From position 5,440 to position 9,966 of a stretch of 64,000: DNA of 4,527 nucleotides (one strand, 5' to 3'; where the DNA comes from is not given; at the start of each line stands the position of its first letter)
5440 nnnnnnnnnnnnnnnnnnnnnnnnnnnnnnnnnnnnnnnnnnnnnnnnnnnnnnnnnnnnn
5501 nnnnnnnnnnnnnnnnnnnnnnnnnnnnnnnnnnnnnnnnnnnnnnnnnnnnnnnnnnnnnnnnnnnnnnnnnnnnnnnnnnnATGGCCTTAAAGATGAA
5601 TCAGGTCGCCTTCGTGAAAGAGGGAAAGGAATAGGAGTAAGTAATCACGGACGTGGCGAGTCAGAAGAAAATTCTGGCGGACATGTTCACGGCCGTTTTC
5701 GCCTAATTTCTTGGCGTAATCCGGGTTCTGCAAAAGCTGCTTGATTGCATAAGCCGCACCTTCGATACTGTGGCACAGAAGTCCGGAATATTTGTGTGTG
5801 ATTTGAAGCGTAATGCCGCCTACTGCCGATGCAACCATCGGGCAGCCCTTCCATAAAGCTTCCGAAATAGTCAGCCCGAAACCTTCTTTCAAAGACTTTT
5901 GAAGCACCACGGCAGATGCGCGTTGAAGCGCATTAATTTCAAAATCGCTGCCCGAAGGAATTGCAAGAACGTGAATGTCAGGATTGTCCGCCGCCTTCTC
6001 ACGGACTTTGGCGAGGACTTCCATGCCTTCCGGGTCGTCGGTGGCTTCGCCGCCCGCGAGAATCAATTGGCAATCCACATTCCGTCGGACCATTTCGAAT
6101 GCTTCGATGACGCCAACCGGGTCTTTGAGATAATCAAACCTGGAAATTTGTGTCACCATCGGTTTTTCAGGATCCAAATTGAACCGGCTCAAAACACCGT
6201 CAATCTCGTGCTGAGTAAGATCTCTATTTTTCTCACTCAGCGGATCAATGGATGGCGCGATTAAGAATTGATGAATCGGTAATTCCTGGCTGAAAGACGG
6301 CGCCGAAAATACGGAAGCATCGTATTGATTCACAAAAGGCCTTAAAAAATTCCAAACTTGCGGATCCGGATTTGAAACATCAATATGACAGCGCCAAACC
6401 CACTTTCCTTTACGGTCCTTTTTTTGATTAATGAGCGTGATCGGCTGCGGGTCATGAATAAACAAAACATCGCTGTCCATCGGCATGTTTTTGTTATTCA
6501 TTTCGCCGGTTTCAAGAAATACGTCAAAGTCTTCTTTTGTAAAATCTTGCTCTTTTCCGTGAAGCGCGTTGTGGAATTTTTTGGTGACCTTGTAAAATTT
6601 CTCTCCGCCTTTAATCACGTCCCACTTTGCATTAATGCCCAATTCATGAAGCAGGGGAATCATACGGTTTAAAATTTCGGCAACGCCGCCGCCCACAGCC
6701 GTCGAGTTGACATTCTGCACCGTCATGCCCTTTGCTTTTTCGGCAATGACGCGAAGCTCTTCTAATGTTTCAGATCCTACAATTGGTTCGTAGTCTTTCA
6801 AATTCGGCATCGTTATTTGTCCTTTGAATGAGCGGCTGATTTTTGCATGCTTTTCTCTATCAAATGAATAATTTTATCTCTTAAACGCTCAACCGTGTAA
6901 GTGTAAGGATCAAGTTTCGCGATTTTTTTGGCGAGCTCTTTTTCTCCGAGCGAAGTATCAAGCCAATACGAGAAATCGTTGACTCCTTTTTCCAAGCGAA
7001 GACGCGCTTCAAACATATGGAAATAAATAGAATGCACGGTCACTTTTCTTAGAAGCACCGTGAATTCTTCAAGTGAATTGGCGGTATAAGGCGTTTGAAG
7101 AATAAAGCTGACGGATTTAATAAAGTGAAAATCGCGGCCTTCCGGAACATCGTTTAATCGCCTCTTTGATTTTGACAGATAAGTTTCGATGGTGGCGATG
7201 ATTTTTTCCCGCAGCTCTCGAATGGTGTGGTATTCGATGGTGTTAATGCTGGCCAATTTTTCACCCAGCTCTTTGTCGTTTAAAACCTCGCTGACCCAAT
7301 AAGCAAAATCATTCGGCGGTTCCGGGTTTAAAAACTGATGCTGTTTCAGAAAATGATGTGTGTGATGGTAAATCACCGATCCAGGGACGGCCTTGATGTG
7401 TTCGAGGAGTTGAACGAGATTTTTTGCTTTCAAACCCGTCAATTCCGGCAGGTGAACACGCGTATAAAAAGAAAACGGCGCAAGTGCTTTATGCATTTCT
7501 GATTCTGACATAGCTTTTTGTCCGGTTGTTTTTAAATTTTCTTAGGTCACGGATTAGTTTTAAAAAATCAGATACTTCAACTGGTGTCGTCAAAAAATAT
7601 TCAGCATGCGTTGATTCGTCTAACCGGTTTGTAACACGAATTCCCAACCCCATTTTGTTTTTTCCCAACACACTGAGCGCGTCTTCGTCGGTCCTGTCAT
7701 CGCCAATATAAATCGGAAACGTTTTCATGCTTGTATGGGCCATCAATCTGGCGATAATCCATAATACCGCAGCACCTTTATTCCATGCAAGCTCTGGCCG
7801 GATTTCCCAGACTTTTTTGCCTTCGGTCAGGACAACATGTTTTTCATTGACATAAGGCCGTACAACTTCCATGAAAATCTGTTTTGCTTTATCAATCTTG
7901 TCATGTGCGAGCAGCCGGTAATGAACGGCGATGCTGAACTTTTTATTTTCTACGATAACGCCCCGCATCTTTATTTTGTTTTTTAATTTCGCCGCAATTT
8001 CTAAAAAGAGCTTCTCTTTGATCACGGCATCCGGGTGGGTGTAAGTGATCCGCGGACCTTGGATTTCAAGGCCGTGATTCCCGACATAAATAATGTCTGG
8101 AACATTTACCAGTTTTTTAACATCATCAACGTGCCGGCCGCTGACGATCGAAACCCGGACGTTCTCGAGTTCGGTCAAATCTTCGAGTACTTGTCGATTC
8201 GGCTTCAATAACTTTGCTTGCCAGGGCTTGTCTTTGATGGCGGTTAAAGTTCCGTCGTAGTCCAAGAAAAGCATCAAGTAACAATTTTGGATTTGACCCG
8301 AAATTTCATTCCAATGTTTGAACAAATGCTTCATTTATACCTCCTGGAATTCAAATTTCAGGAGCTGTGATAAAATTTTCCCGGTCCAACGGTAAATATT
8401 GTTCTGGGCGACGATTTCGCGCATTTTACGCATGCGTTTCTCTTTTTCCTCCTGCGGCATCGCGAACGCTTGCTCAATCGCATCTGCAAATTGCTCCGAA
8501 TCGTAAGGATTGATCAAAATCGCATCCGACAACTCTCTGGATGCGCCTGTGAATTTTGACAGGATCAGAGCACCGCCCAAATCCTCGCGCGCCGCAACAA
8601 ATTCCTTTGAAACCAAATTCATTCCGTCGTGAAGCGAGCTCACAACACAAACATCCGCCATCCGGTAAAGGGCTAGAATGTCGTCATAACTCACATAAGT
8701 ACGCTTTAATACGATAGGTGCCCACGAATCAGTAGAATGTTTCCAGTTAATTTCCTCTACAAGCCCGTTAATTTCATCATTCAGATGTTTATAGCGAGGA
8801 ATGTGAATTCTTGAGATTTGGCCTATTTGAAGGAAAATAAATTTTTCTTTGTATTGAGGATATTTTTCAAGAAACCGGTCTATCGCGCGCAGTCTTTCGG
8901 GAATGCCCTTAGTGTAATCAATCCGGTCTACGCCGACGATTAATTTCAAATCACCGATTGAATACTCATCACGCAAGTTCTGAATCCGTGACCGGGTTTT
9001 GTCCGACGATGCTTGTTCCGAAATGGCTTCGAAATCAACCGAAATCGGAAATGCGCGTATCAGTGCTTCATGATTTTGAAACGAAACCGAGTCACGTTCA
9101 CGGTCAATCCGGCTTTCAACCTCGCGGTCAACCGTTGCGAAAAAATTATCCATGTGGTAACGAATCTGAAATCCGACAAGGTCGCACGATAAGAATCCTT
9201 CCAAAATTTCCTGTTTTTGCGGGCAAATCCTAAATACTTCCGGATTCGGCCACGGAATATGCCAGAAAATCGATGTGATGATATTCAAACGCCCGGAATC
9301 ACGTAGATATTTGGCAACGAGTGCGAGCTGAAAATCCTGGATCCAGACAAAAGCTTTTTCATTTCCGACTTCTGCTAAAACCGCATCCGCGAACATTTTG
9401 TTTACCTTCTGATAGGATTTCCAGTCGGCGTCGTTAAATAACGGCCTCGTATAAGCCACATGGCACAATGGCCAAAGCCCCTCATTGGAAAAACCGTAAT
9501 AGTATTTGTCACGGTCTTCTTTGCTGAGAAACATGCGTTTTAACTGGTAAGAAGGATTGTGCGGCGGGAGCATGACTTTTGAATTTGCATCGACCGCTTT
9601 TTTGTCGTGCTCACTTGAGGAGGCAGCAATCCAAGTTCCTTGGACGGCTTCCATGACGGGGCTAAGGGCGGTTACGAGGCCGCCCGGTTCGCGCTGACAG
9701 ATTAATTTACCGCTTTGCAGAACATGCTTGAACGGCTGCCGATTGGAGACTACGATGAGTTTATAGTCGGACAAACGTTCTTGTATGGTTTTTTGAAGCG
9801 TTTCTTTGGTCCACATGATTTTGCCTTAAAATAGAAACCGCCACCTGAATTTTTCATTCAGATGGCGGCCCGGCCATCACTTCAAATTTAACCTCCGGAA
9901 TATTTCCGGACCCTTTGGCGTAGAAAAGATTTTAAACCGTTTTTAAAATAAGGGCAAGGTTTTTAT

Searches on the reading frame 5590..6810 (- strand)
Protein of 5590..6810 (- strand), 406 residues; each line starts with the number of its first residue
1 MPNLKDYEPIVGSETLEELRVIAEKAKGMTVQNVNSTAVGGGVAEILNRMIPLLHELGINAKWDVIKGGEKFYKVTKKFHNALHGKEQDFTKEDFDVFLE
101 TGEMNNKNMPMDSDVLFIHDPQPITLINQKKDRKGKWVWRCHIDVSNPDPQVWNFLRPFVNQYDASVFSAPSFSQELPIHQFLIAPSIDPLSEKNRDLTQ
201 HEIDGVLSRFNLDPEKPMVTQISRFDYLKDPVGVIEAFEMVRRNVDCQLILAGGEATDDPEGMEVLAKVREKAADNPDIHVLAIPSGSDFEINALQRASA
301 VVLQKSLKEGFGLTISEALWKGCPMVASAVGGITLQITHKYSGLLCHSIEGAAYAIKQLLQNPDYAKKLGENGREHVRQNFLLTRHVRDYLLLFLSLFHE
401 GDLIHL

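Call 55: search_protein_families(library=pfam, proteins=[window:5590-6810:-], max_evalue=0.00001)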
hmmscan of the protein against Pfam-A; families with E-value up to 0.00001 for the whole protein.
window:5590-6810:- (406 aa): 4 families
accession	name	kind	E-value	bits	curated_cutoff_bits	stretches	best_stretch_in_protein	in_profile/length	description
PF21269.3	TreT_GT1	-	1.8e-56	190.3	27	1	33-174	1-143/144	Trehalose synthase, N-terminal domain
PF00534.26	Glycos_transf_1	-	2.9e-24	86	26.4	1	211-375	10-171/172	Glycosyl transferases group 1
PF13692.12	Glyco_trans_1_4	-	1.7e-13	51.4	27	1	219-362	4-142/142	Glycosyl transferases group 1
PF20706.3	GT4-conflict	-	1.1e-07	31.6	26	1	216-343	197-326/385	Family 4 Glycosyltransferase in conflict systems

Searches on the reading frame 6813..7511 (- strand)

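Call 55: search_protein_families(library=pfam, proteins=[window:6813-7511:-], max_evalue=0.00001)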
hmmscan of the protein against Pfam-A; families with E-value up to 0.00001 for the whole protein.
window:6813-7511:- (232 aa): 1 family
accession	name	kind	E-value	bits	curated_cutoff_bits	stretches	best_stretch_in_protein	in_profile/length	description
PF19027.5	DUF5752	-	2.1e-72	243.3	23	1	12-219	3-208/208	Family of unknown function (DUF5752)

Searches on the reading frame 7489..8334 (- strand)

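Call 55: search_protein_families(library=pfam, proteins=[window:7489-8334:-], max_evalue=0.00001)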
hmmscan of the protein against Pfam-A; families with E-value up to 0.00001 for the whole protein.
window:7489-8334:- (281 aa): 2 families
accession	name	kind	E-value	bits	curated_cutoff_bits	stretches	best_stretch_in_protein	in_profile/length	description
PF02358.22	Trehalose_PPase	-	2.7e-44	151.5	27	1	23-249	1-232/235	Trehalose-phosphatase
PF08282.18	Hydrolase_3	-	8.8e-06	26.1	20.9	0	22-91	1-66/255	haloacid dehalogenase-like hydrolase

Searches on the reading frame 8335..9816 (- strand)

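Call 55: search_protein_families(library=pfam, proteins=[window:8335-9816:-], max_evalue=0.00001)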
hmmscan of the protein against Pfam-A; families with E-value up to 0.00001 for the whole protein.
window:8335-9816:- (493 aa): 3 families
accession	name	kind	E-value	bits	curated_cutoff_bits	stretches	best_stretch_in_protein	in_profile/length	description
PF00982.27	Glyco_transf_20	-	2e-133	446.1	32.5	1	19-485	2-471/473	Glycosyltransferase family 20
PF00534.26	Glycos_transf_1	-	6.5e-08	32.7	26.4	1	283-464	7-167/172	Glycosyl transferases group 1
PF13692.12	Glyco_trans_1_4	-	4.9e-06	27.3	27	0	369-450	61-139/142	Glycosyl transferases group 1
